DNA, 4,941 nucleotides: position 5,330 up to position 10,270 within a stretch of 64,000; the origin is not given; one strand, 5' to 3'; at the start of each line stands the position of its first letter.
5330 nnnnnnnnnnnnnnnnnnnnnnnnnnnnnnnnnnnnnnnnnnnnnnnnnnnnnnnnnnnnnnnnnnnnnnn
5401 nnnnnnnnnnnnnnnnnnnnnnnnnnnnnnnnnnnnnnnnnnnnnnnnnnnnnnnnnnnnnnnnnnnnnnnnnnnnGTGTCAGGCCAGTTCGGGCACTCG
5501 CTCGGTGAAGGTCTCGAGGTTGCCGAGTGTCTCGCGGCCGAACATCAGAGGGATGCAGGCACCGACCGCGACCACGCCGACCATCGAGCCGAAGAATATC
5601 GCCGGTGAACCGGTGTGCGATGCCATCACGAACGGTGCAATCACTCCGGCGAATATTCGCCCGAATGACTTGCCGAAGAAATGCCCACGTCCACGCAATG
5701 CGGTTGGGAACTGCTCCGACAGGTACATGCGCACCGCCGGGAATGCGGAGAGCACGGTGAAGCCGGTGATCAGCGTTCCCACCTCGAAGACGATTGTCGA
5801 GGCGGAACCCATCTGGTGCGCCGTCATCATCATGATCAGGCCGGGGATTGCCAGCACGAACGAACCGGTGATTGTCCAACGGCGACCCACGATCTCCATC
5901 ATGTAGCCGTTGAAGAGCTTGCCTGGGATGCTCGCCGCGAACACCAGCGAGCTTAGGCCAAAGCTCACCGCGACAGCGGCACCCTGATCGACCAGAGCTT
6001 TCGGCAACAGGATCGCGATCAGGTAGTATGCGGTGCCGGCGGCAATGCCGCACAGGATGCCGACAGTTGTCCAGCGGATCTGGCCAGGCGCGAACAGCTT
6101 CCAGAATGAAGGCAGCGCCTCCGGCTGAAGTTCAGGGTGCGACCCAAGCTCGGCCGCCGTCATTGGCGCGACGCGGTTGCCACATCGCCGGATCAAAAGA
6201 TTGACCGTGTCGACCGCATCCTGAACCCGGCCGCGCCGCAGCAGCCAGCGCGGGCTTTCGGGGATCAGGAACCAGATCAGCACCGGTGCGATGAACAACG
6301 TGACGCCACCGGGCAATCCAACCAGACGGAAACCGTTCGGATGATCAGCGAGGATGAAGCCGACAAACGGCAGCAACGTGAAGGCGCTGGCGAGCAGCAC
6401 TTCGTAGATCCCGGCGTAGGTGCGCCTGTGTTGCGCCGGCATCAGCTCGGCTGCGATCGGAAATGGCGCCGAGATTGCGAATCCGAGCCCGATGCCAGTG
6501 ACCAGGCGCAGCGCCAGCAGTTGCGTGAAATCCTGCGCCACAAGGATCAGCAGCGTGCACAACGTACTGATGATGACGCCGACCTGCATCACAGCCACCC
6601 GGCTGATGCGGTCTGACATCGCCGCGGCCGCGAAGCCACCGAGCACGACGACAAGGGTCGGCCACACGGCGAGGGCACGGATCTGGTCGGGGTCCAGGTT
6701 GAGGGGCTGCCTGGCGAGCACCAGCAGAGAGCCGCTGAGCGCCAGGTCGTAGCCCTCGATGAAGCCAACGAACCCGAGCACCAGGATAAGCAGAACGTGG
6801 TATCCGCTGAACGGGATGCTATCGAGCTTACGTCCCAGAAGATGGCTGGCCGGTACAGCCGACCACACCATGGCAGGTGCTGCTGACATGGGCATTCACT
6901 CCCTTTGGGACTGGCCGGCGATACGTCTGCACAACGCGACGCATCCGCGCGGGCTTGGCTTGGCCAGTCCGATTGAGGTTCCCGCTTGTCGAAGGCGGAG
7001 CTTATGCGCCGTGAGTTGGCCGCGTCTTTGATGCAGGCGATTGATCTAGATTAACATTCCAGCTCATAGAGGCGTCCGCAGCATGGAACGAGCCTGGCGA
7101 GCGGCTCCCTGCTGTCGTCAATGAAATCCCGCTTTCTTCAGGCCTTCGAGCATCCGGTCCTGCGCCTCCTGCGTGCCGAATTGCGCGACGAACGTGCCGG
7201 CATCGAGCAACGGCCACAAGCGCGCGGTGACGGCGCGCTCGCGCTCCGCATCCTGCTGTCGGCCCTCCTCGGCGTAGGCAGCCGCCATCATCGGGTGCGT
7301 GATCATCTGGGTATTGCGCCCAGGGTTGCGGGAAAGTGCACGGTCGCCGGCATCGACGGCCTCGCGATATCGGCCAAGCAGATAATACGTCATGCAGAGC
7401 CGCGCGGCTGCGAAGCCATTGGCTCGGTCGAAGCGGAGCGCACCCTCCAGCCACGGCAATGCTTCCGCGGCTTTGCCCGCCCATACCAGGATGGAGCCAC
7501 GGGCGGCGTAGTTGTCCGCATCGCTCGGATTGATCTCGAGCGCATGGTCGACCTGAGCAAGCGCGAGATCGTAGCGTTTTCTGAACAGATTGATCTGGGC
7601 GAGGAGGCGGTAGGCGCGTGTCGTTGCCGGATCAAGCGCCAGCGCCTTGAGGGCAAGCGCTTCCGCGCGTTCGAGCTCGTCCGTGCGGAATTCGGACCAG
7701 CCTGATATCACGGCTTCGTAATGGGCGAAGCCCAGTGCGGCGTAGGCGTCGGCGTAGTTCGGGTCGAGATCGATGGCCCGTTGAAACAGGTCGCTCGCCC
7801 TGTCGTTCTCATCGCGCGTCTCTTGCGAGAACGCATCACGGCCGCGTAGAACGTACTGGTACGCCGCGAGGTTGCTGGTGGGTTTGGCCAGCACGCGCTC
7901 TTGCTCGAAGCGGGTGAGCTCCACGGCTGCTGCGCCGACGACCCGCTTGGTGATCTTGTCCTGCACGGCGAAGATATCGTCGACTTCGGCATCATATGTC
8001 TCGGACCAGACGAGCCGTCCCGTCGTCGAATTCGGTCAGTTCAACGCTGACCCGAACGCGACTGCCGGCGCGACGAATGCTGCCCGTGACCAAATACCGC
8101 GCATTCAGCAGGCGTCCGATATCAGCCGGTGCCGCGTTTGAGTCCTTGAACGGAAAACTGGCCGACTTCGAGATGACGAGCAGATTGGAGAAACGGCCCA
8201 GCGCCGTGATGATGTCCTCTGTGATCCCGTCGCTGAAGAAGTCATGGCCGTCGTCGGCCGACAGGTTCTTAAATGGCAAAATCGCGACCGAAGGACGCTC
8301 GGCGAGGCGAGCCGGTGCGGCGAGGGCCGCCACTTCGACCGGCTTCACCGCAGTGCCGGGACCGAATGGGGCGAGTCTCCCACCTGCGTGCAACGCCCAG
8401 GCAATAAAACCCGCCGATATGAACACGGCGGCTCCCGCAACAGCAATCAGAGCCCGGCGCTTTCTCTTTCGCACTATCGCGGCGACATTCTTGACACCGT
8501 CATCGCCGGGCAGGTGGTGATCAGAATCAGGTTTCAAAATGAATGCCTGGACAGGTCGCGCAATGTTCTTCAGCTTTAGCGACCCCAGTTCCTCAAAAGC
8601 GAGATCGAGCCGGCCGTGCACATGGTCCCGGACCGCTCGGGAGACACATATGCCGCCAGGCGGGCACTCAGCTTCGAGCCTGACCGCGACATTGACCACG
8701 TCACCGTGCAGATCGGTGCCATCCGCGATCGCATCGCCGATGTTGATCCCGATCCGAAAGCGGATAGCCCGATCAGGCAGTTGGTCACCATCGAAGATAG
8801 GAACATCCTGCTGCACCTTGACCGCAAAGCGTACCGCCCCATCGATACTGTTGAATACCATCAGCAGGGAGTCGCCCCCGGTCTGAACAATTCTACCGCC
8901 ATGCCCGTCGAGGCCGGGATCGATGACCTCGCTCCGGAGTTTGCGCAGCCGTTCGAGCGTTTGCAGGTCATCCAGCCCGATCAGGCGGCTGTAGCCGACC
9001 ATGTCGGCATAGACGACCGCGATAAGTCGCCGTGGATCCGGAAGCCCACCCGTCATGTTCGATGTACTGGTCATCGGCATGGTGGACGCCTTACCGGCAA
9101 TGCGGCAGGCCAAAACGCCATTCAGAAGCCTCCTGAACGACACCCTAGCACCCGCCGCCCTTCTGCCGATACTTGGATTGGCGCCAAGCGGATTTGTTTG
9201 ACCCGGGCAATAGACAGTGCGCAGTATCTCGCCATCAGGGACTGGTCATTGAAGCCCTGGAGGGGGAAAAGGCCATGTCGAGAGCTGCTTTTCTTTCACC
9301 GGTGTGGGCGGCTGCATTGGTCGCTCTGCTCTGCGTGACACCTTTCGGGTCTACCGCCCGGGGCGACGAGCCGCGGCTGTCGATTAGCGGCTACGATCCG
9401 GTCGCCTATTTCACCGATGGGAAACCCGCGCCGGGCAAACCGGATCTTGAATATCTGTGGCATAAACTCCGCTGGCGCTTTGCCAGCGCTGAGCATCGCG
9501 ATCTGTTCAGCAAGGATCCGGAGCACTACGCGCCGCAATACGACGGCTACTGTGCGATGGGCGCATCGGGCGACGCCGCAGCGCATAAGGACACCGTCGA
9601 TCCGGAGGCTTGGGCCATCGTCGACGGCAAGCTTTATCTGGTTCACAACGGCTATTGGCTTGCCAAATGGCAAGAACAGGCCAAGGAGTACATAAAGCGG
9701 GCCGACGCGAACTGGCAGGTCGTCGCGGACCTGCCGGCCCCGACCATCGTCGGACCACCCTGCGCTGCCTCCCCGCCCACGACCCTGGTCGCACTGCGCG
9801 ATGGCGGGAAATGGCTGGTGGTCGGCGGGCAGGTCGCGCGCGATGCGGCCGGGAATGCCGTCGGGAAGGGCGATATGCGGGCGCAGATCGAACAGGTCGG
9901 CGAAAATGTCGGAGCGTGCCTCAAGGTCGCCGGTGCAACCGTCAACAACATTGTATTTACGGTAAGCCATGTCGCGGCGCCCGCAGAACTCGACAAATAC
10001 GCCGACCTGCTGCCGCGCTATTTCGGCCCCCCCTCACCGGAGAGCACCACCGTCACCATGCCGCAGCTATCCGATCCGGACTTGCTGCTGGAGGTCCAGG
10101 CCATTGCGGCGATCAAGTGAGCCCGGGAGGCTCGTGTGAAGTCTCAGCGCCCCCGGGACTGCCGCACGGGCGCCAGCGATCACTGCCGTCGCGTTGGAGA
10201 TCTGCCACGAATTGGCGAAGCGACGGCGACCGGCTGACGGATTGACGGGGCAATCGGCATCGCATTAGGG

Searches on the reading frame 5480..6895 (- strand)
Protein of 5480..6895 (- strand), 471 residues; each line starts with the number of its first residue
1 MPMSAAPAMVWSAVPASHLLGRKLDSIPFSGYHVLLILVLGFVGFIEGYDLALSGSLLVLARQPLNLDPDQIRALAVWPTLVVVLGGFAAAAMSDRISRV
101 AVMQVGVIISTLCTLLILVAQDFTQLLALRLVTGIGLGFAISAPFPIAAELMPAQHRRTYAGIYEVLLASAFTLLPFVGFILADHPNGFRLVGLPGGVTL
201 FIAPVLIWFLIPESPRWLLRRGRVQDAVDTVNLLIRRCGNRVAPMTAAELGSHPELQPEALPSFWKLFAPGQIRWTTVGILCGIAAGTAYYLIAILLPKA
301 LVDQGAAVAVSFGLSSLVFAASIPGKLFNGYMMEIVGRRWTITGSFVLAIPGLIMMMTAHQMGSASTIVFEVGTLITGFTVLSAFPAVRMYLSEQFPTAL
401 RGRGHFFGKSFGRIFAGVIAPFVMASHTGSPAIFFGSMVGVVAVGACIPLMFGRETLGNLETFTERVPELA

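Call 32: search_protein_families(library=pfam, proteins=[window:5480-6895:-], max_evalue=0.00001)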
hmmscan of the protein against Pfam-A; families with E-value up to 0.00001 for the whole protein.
window:5480-6895:- (471 aa): 2 families
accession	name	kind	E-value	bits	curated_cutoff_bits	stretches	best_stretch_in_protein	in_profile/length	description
PF07690.21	MFS_1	-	7e-36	124.3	33.4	2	41-421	2-347/347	Major Facilitator Superfamily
PF00083.30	Sugar_tr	-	6.7e-22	78.4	22.3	1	38-231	3-211/452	Sugar (and other) transporter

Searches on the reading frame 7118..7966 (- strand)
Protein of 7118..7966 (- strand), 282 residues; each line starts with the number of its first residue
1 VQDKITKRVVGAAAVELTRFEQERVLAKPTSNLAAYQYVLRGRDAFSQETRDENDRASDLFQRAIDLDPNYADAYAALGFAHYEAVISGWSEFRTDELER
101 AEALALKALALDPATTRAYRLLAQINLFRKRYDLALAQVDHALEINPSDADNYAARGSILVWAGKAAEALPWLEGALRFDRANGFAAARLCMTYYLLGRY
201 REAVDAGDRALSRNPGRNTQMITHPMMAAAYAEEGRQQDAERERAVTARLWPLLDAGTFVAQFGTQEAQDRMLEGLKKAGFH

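Call 32: search_protein_families(library=pfam, proteins=[window:7118-7966:-], max_evalue=0.00001)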
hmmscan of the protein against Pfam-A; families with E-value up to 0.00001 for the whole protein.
window:7118-7966:- (282 aa): 8 families
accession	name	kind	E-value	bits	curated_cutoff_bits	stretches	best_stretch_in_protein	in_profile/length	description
PF07719.23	TPR_2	-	1.8e-13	49.9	27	0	188-216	5-33/34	Tetratricopeptide repeat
PF13414.12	TPR_11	-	1.3e-12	47.7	26.8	1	53-84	9-40/42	TPR repeat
PF13428.12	TPR_14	-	1.7e-10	40.9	23.5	0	117-154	2-39/44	Tetratricopeptide repeat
PF13431.12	TPR_17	-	3.3e-10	39.9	24.4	0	60-83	1-24/34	Tetratricopeptide repeat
PF14559.12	TPR_19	-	5e-10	40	25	0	98-154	7-62/68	Tetratricopeptide repeat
PF00515.34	TPR_1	-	2.7e-09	36.9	27.8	0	189-215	6-32/34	Tetratricopeptide repeat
PF13424.12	TPR_12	-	2.1e-08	34.7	30.1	0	98-146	26-75/77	Tetratricopeptide repeat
PF13181.12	TPR_8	-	5e-07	29.8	25.7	0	117-148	2-33/34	Tetratricopeptide repeat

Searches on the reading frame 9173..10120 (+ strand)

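Call 32: search_protein_families(library=pfam, proteins=[window:9173-10120:+], max_evalue=0.00001)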
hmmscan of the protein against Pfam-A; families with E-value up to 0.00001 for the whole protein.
window:9173-10120:+ (315 aa): 1 family
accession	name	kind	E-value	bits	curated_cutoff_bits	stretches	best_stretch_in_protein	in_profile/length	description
PF01042.26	Ribonuc_L-PSP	-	4e-15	56.3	27.3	1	212-314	18-121/121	Endoribonuclease L-PSP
